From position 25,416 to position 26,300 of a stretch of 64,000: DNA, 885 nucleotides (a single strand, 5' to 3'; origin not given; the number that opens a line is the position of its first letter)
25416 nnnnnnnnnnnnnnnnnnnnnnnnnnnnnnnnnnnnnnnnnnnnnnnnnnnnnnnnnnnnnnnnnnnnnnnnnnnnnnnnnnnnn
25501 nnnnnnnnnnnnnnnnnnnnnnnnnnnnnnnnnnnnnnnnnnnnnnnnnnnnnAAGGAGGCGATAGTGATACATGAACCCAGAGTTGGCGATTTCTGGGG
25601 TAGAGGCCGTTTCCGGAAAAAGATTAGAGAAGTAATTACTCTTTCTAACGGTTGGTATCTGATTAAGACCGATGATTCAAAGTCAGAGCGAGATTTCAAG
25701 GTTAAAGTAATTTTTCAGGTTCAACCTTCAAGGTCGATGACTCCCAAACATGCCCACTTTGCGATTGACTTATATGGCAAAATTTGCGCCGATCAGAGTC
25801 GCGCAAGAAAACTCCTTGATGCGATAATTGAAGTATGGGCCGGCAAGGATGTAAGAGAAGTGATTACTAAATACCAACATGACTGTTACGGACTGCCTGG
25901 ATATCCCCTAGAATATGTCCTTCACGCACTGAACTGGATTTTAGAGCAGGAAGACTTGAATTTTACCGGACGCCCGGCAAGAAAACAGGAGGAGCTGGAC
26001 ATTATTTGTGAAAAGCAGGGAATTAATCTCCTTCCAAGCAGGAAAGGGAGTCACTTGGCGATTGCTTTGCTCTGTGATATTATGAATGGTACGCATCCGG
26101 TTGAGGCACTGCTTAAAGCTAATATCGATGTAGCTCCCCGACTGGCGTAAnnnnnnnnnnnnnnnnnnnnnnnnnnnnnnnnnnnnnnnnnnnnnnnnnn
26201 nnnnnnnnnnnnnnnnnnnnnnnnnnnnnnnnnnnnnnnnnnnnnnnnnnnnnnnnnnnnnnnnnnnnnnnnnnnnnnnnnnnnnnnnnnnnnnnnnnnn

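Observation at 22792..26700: Low-GC island with a methyltransferase-centred three-gene operon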

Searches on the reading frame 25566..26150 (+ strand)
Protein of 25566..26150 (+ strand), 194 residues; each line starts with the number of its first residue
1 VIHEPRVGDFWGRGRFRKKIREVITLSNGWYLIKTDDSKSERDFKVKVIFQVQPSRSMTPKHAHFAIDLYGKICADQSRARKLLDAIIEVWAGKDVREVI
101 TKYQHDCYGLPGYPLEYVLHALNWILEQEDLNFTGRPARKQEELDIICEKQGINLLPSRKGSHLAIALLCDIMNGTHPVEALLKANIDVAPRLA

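Call 3: search_protein_families(library=pfam, proteins=[window:25566-26150:+], max_evalue=0.1)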
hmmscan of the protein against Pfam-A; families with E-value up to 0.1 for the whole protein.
window:25566-26150:+ (194 aa): 0 families

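Call 4: search_protein_families(library=padloc, proteins=[window:25566-26150:+], max_evalue=0.1)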
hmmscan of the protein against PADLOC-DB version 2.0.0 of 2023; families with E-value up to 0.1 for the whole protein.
window:25566-26150:+ (194 aa): 0 families

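Call 5: search_protein_families(library=ncbifam, proteins=[window:25566-26150:+], max_evalue=0.1)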
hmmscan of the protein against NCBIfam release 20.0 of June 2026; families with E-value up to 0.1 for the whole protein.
window:25566-26150:+ (194 aa): 0 families

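Call 8: find_homologous_proteins(query=window:25566-26150:+, max_evalue=0.001)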
Query window:25566-26150:+ (194 aa): 425 proteins with E <= 0.001 among 544 candidates; the best 120 are listed.
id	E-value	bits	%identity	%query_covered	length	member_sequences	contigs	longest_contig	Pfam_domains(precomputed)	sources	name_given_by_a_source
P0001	1.6e-128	444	100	100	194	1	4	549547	-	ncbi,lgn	ncbi:MAG: hypothetical protein ABIK48_05295 [candidate division WOR-3 bacterium]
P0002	1.2e-111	389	85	100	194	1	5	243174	-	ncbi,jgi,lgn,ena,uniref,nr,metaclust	ncbi:MAG: hypothetical protein N2248_04255 [candidate division WOR-3 bacterium]|uniref:Uncharacteriz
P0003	3.6e-106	371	82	99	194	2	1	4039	-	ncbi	-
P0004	5.1e-92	325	73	97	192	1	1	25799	-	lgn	-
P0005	4.2e-89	316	69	99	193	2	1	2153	-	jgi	jgi:hypothetical protein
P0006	3.0e-88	313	69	97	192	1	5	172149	-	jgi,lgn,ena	-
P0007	3.6e-88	313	73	93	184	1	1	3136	-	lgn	-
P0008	4.2e-88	312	68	97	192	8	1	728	-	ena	-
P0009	1.3e-87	311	68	97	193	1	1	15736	-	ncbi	-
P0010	1.4e-85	304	69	97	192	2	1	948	-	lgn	-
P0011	8.3e-85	302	68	96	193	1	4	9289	-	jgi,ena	-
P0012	2.6e-84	300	64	98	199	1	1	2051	-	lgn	-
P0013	5.3e-84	299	64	98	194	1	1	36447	-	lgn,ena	-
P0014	1.1e-83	298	65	96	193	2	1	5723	-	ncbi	-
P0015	1.8e-83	297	65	97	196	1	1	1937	-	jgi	jgi:hypothetical protein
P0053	1.8e-73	265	60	97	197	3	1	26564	-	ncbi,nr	ncbi:MAG: hypothetical protein N2042_02510 [Thermodesulfovibrio sp.]|nr:hypothetical protein [Thermo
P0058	2.1e-71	258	62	96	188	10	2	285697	-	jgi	jgi:hypothetical protein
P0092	5.8e-69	250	59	95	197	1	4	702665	-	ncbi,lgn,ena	ncbi:MAG: hypothetical protein QXE96_01420 [Candidatus Caldarchaeum sp.]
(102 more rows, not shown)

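Call 9: find_encoding_contigs(protein=P0092, flank=6000, max_places=2)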
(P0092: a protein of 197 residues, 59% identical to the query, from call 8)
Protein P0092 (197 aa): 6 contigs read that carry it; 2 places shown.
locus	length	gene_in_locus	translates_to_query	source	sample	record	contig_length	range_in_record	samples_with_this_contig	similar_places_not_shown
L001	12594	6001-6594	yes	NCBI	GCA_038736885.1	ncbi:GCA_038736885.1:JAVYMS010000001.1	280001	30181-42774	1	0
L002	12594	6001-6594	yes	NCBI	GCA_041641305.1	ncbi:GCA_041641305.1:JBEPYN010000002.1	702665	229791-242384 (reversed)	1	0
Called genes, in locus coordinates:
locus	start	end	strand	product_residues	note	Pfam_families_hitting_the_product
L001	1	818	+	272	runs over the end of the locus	PF00355:Rieske (weak)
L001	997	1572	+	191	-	PF18306:LDcluster4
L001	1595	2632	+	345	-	PF01916:DS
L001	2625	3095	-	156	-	PF05161:MOFRL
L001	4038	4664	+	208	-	PF09335:VTT_dom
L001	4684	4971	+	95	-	PF13192:Thioredoxin_3 (weak), PF00462:Glutaredoxin (weak)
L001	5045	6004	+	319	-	PF01555:N6_N4_Mtase, PF01170:UPF0020 (weak), PF13847:Methyltransf_31 (faint), PF08241:Methyltransf_11 (faint), PF13649:Methyltransf_25 (faint), PF01555:N6_N4_Mtase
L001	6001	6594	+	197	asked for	-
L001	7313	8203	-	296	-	PF06023:Csa1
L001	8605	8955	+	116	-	PF04032:Rpr2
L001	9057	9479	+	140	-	PF01090:Ribosomal_S19e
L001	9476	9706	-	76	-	-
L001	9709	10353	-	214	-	PF00156:Pribosyltran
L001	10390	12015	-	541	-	PF01564:Spermine_synth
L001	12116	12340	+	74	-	-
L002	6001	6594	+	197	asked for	-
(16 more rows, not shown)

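Call 10: find_encoding_contigs(protein=P0053, flank=6000, max_places=2)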
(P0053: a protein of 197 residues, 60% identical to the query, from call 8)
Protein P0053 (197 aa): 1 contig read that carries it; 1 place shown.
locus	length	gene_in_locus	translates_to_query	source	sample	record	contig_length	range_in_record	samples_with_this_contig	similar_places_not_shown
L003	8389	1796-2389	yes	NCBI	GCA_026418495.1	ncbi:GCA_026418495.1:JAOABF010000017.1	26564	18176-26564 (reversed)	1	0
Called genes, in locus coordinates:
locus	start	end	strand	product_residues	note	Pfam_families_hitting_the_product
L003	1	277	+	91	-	PF10397:ADSL_C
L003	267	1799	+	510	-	PF01555:N6_N4_Mtase, PF09445:Methyltransf_15 (faint), PF02475:TRM5-TYW2_MTfase (faint), PF01170:UPF0020 (faint), PF13847:Methyltransf_31 (weak), PF08241:Methyltransf_11 (weak), PF13649:Methyltransf_25 (faint), PF01555:N6_N4_Mtase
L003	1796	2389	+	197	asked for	-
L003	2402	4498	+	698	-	PF00009:GTP_EFTU, PF22042:EF-G_D2, PF03144:GTP_EFTU_D2, PF14492:EFG_III, PF16658:RF3_C (faint), PF03764:EFG_IV, PF00679:EFG_C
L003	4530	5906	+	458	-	PF00206:Lyase_1, PF14698:ASL_C2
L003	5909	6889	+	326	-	-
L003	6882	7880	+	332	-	PF00586:AIRS, PF02769:AIRS_C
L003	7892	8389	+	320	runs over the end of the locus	PF13623:SurA_N_2, PF13624:SurA_N_3, PF09312:SurA_N, PF13145:Rotamase_2, PF13616:Rotamase_3, PF00639:Rotamase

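Call 11: find_encoding_contigs(protein=P0058, flank=6000, max_places=2)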
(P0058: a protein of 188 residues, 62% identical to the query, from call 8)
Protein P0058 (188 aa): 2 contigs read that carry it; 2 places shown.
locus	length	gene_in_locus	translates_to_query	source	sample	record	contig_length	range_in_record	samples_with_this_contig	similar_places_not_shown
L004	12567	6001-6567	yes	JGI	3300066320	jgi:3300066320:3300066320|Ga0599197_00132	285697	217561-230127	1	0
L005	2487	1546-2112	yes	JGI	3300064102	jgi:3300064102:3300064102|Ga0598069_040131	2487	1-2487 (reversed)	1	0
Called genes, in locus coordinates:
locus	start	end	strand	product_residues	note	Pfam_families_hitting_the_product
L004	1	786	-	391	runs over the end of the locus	-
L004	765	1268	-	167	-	PF02706:Wzz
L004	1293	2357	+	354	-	PF13439:Glyco_transf_4, PF00534:Glycos_transf_1, PF13692:Glyco_trans_1_4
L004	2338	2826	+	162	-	PF00293:NUDIX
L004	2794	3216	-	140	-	PF13664:DUF4149 (weak), PF05425:CopD (weak)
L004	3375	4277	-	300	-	PF13737:DDE_Tnp_1_5, PF01609:DDE_Tnp_1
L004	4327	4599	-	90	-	-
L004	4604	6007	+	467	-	PF01555:N6_N4_Mtase, PF01170:UPF0020 (weak), PF08241:Methyltransf_11 (weak), PF13649:Methyltransf_25 (weak), PF13847:Methyltransf_31, PF01555:N6_N4_Mtase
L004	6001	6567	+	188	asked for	-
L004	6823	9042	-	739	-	PF13620:CarboxypepD_reg (weak), PF13715:CarbopepD_reg_2, PF07715:Plug (weak), PF14905:OMP_b-brl_3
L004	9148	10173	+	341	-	PF00022:Actin (faint), PF06723:MreB_Mbl, PF25229:Salactin, PF00012:HSP70, PF14450:FtsA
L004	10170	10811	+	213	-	PF04085:MreC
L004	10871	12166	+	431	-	PF02463:SMC_N (weak), PF13175:AAA_15, PF13476:AAA_23 (weak), PF13304:AAA_21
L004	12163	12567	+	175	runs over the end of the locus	-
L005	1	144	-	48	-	?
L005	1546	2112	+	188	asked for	-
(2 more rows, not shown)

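Call 12: search_solved_structures(query=window:25566-26150:+, max_evalue=10)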
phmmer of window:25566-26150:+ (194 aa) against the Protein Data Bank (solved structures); distinct sequences matched with E-value up to 10: 3.
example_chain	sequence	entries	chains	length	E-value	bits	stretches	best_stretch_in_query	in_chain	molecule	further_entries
6nu2_AE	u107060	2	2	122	1.5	11.8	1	58-120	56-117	28S ribosomal protein S6, mitochondrial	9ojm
3j9m_AE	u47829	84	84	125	1.5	11.8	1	58-120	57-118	bS6m | 28S ribosomal protein S6, mitochondrial | Small ribosomal subunit protein bS6m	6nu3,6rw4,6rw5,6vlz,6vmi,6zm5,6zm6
9m7x_A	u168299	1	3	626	1.6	11.7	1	62-117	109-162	Gp17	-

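Call 27: predict_structure(alignment_id=A1)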
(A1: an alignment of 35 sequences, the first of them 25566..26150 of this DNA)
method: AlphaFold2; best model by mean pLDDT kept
length: 194 residues; sequences in the alignment: 35
mean_pLDDT: 92.9   pTM: 0.89
mean pLDDT of the five models: 92.9, 92.5, 92.1, 91.6, 91.5
residues with pLDDT >= 90: 160; 70-90: 27; 50-70: 5; < 50: 2
segments of 3 or more residues with pLDDT < 50: none
pLDDT, mean of each block of 10 residues (from residue 1): 82 87 95 88 90 89 97 98 99 98 97 98 96 94 98 96 98 97 85 54
secondary structure, 60 per line:
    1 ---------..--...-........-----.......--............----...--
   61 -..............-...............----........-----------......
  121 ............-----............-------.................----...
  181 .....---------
elements in order: E18-25 E31-37 E40-51 E56-58 H62-75 H77-91 H96-103 H115-132 H138-149 H157-173 H178-185

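Call 30: find_related_loci(query=A1, collection=genome_contigs, flank=5000)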
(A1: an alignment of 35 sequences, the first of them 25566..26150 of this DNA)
Query A1 (194 aa) in genome_contigs; peptide patterns used: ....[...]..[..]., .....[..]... (x = any residue, [..] = any of these).
83 stretches matched a pattern; 65 encode a relative of the query (tblastn E <= 1e-3); 65 distinct loci.
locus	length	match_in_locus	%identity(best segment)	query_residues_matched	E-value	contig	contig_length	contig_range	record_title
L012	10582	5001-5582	85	1-194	2e-116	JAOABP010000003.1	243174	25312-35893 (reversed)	MAG: candidate division WOR-3 bacterium isolate SKW181 NODE_3_length_243174_cov_26.494831, whole genome shotgun sequence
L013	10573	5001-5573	72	2-192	2e-95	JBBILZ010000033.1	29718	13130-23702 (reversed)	MAG: candidate division WOR-3 bacterium isolate SIF170217_bin_220 NODE_1241_length_29718_cov_3.37907, whole genome shotg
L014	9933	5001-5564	67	5-192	5e-88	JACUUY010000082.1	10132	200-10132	MAG: candidate division WOR-3 bacterium isolate Kmv43 NODE_3247_length_10132_cov_8.207502, whole genome shotgun sequence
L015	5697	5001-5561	65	6-192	4e-88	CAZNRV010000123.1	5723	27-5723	MAG TPA_asm: uncultured bacterium isolate SRP231805_co4_162 genome assembly, contig: k141_88773, whole genome shotgun se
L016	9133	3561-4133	62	2-192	1e-86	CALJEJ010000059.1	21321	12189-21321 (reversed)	MAG: uncultured Endomicrobia bacterium isolate S1_Bin_METABAT__312_1 genome assembly, contig: c_000001196613, whole geno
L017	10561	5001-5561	59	5-191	1e-78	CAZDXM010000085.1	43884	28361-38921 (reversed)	MAG TPA_asm: uncultured Thermodesulfovibrio sp. isolate SRP231805_co4_16 genome assembly, contig: k141_154539, whole gen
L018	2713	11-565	62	8-192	3e-79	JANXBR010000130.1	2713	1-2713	MAG: Thermodesulfovibrio sp. isolate SKYB4 NODE_130_length_2713_cov_2.611153, whole genome shotgun sequence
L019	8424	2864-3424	60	2-192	2e-77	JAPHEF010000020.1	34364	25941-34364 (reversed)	MAG: Candidatus Alkanophaga liquidiphilum isolate MCA70_species_2 c_000000000020, whole genome shotgun sequence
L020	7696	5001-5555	61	6-192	7e-77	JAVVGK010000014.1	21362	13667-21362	MAG: Candidatus Hydrothermia bacterium isolate PSS.bin.3 NODE_311_length_21362_cov_85.707373, whole genome shotgun seque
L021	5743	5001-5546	63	6-191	6e-76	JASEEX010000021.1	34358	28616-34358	MAG: Thermodesulfovibrionales bacterium isolate Yes46-09 NODE_21_length_34358_cov_107.417456, whole genome shotgun seque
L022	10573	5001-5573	60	2-191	2e-75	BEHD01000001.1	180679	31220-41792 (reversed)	Archaeon HR01 DNA, contig: NODE_34_1, isolate: HRbin01, whole genome shotgun sequence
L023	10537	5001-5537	62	15-192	3e-75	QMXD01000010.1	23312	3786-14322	MAG: Candidatus Hecatellales archaeon isolate B76_G16 B76_Guay16_scaffold_00902, whole genome shotgun sequence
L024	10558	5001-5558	59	7-191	1e-74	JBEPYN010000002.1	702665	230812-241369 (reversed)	MAG: Nitrososphaerota archaeon isolate 03V1_S199.concoct.093 NODE_6_length_702665_cov_7.549577, whole genome shotgun seq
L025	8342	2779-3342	57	6-193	4e-73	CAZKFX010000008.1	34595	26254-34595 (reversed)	MAG TPA_asm: uncultured Candidatus Saccharibacteria bacterium isolate binchicken_co6_543 genome assembly, contig: NODE_9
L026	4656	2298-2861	58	6-193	6e-73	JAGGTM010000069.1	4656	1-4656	MAG: bacterium isolate AUK048 PB_MBMC_002_c_000000000015, whole genome shotgun sequence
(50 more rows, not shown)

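Call 39: search_protein_families(library=pfam, proteins=[L012:6148-7155:+, L012:5586-5942:+, L012:2608-3303:+], max_evalue=0.1)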
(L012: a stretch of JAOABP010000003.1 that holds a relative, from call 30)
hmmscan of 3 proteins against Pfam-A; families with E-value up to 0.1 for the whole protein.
L012:6148-7155:+ (335 aa): 2 families
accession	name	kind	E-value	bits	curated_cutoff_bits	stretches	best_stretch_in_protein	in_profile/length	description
PF23394.1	DUF7102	-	0.0013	19.1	27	1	119-202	18-105/176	Domain of unknown function (DUF7102)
PF14575.11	EphA2_TM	-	0.065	14.4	28.9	0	25-57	25-59/74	Ephrin type-A receptor 2 transmembrane domain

L012:5586-5942:+ (118 aa): 0 families

L012:2608-3303:+ (231 aa): 2 families
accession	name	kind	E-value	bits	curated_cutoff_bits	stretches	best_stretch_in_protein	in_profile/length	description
PF04493.20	Endonuclease_5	-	5e-74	248.7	23.4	1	23-219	2-197/198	Endonuclease V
PF01949.23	Endo_dU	-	0.012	15.4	32.7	1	193-225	149-181/182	Endonuclease dU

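Call 40: search_protein_families(library=padloc, proteins=[L012:6148-7155:+], max_evalue=0.1)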
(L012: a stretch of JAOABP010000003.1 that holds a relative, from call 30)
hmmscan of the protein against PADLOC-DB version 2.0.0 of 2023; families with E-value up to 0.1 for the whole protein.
L012:6148-7155:+ (335 aa): 2 families
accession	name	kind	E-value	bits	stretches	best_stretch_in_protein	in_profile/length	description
PDLC04459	PDC-M15A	-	0.0026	15.5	1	129-178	70-107/231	-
PDLC04455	PDC-M15A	-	0.0064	14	1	91-178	17-97/226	-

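Call 44: fold_search(model_id=the predicted structure, library=pdb)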
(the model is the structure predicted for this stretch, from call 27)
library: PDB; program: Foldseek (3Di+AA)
matches with E <= 10: 162; with E <= 0.001: 0
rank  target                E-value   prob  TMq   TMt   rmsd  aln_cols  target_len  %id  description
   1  8xmd_B                1.8e-01  0.09  0.15  0.04  17.7       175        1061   10  Pre-translocated Pol IV transcription elongation complex (released 2024-07-24)
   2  8xmb_B                1.9e-01  0.08  0.14  0.04  17.5       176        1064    9  NTP-bound Pol IV transcription elongation complex (released 2024-07-24)
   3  9yup_B                3.5e-01  0.07  0.13  0.10  18.5       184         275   11  Crystal structure of PprA S-F-S tetramer from Deinococcus radiodurans (released 2025-10-29)
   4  8xmc_B                3.5e-01  0.07  0.14  0.05  17.7       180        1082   12  Post-translocated Pol IV transcription elongation complex (released 2024-07-24)
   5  9om8_B                7.3e-01  0.06  0.16  0.13  16.2       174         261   13  Crystal structure of PprA S-F filament from Deinococcus radiodurans (released 2025-05-28)
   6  9yup_C                9.1e-01  0.04  0.13  0.10  19.3       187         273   14  Crystal structure of PprA S-F-S tetramer from Deinococcus radiodurans (released 2025-10-29)
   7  9om8_A                9.6e-01  0.04  0.14  0.10  17.7       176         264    9  Crystal structure of PprA S-F filament from Deinococcus radiodurans (released 2025-05-28)
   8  8qsz_B                9.6e-01  0.04  0.15  0.04  17.3       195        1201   11  Structure of s. pombe RNA polymerase II in complex with DSIF and Rat1/Rai1 (released 2024-10-23)
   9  6mc6_B                1.0e+00  0.06  0.16  0.13  15.8       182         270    9  Crystal structure of PprA filament from Deinococcus radiodurans (released 2018-09-26)
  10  4c57_B                1.2e+00  0.72  0.18  0.12   2.7        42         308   19  Structure of GAK kinase in complex with a nanobody (released 2013-10-09)
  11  4c57_A                1.2e+00  0.69  0.18  0.12   2.7        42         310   19  Structure of GAK kinase in complex with a nanobody (released 2013-10-09)
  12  5y80_A                1.8e+00  0.21  0.19  0.13   8.7        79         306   15  Complex structure of cyclin G-associated kinase with gefitinib (released 2018-08-29)
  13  9yup_D                1.8e+00  0.04  0.15  0.12  16.1       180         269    9  Crystal structure of PprA S-F-S tetramer from Deinococcus radiodurans (released 2025-10-29)
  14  5y7z_A                2.0e+00  0.14  0.17  0.11   9.6        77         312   16  Complex structure of cyclin G-associated kinase with gefitinib (released 2018-08-29)
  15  6hq9_B                2.1e+00  0.23  0.17  0.46   6.8        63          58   14  Crystal structure of the Tudor domain of human ERCC6-L2 (released 2018-10-17)
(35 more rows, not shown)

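Call 48: search_protein_representatives(alignment_id=A1)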
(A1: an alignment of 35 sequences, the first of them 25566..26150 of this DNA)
Query: 35 sequences, 194 profile positions. Proteins with E-value up to 0.001 (for the whole library): 83; up to 1e-10: 46; up to 1e-30: 19. The best 83 are listed.
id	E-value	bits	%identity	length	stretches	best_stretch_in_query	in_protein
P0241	2.6e-82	291.6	-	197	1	3-193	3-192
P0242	2.3e-57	210.2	-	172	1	5-156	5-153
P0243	1.0e-54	201.5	-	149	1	2-137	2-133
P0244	5.5e-53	195.9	-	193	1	5-190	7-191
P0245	3.4e-51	190.1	-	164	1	30-161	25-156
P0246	2.0e-47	177.8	-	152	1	1-121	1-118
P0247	6.7e-46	172.8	-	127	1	72-193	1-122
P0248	1.5e-43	165.2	-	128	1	4-113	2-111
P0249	7.2e-40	153.1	-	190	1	17-186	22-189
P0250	7.4e-39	149.8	-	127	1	2-100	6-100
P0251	7.4e-35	136.8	-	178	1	23-188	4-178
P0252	2.1e-33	132.0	-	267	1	3-93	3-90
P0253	3.3e-33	131.4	-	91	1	3-89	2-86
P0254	3.5e-33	131.3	-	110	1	6-102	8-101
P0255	1.4e-32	129.3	-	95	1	107-192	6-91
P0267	1.9e-24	102.8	-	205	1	41-188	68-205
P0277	1.5e-12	64.0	-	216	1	46-134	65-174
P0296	6.5e-09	52.1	-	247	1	42-188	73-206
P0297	1.8e-08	50.7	-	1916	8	55-106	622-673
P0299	4.2e-08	49.5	-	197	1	36-132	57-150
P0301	1.1e-07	48.1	-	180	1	22-143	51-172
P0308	1.5e-05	41.1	-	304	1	42-136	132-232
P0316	2.1e-04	37.4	-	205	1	31-134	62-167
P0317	4.2e-04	36.4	-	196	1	25-145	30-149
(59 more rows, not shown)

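Call 49: search_protein_families(library=pfam, proteins=[P0267, P0277, P0296, P0299, P0301, P0308, P0316, P0317, P0252, P0297], max_evalue=0.01)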
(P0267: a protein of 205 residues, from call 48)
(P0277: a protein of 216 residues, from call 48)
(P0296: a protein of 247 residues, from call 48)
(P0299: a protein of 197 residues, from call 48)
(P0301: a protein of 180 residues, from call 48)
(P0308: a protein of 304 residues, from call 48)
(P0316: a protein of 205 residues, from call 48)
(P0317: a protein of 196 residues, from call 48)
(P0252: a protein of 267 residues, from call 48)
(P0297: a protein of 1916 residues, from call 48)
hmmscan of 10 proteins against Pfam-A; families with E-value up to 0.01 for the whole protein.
P0267 (205 aa): 1 family
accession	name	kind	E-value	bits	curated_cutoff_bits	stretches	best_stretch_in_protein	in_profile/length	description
PF14311.12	DUF4379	-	0.0075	16.9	24.5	0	33-60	25-53/56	Probable Treble clef zinc finger domain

P0277 (216 aa): 3 families
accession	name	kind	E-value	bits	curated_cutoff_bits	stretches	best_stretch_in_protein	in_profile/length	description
PF19134.6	DUF5817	-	0.0011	19.4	31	1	32-63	6-35/57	Domain of unknown function (DUF5817)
PF09723.15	Zn_ribbon_8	-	0.0033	17.8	34.4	1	31-59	7-36/41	Zinc ribbon domain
PF12760.12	Zn_ribbon_IS1595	-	0.0059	17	25.4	0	19-36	27-44/46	Transposase zinc-ribbon domain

P0296 (247 aa): 0 families

P0299 (197 aa): 0 families

P0301 (180 aa): 0 families

P0308 (304 aa): 0 families

P0316 (205 aa): 0 families

P0317 (196 aa): 0 families

P0252 (267 aa): 0 families

P0297 (1916 aa): 1 family
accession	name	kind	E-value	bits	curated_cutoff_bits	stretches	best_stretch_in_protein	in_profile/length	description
PF20442.3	BrxL_N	-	8.2e-09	36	28.2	0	625-673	39-87/132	BREX system Lon protease-like protein BrxL N-terminal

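Call 53: find_encoding_contigs(protein=P0267, flank=4000, max_places=3)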
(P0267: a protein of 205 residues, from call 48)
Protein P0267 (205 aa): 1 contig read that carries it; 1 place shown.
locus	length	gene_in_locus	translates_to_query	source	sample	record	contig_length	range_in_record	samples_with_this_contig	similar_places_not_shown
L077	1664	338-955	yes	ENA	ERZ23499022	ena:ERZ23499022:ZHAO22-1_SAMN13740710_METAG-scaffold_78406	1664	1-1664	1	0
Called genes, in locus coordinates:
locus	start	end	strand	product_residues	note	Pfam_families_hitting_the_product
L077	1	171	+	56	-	?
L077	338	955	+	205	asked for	-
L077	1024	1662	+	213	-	?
